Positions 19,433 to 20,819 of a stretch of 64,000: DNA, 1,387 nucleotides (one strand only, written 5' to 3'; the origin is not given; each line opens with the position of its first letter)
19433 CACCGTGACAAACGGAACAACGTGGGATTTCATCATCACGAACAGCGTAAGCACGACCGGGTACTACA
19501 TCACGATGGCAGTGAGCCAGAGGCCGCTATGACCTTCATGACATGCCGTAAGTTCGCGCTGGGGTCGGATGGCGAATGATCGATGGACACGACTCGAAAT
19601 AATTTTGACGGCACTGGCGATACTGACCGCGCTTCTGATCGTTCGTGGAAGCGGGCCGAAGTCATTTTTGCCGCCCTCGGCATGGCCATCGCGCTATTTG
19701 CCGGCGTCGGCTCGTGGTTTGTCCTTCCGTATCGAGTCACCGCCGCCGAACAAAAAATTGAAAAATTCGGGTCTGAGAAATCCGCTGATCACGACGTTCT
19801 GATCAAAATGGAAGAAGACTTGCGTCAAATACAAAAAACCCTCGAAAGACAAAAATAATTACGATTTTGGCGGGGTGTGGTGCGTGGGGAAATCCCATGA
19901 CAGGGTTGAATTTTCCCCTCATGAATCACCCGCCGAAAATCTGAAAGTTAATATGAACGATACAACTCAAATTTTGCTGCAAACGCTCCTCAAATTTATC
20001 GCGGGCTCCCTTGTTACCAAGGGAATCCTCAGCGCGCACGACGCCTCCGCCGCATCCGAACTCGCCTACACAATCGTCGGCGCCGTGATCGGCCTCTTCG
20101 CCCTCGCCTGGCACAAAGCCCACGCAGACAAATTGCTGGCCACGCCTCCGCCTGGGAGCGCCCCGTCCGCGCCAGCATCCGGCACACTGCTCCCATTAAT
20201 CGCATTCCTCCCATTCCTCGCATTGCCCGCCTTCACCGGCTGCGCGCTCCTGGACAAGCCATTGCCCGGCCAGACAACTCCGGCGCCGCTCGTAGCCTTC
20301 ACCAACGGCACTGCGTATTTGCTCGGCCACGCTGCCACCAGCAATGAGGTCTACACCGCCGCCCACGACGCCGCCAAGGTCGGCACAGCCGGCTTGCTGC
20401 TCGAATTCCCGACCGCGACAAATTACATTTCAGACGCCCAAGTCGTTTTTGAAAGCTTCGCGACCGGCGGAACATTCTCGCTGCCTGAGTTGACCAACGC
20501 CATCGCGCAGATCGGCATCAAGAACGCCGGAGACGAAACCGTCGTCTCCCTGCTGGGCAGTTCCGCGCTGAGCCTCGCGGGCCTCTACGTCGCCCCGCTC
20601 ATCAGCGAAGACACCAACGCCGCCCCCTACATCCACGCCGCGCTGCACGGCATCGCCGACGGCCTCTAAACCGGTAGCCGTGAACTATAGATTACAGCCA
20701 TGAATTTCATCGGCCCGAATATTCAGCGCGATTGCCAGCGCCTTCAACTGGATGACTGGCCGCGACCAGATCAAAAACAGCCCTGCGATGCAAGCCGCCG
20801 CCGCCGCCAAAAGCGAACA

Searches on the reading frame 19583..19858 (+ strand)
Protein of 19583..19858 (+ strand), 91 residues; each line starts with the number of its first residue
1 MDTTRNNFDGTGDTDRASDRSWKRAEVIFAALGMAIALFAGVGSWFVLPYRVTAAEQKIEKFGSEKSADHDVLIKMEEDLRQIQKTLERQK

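Call 87: search_protein_families(library=pfam, proteins=[window:19583-19858:+], max_evalue=0.01)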
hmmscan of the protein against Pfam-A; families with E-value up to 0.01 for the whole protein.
window:19583-19858:+ (91 aa): 1 family
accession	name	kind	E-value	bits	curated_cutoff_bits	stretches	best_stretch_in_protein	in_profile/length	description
PF25762.1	HAUS1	-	0.0023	18.2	40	1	51-89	185-223/236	HAUS augmin-like complex subunit 1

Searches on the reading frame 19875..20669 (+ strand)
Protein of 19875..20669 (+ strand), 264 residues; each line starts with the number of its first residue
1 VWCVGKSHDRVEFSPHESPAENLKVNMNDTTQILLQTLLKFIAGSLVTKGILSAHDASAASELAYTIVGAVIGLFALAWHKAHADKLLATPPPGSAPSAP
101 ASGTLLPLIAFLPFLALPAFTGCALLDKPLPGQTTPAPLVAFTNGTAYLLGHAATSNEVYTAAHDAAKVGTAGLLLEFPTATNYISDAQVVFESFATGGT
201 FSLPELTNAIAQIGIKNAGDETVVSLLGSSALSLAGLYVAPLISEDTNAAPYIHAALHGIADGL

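Call 8: search_protein_families(library=phrogs, proteins=[window:19875-20669:+], max_evalue=0.001)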
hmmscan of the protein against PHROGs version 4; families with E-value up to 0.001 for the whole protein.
window:19875-20669:+ (264 aa): 0 families

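Call 87: search_protein_families(library=pfam, proteins=[window:19953-20669:+], max_evalue=0.01)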
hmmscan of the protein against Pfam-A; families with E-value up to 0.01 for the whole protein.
window:19953-20669:+ (238 aa): 1 family
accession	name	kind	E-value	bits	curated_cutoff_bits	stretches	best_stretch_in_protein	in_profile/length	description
PF23987.1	Phage_holin_10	-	2.5e-05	24.7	27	1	9-53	8-45/52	Bacteriophage holin Pam3 gp28 family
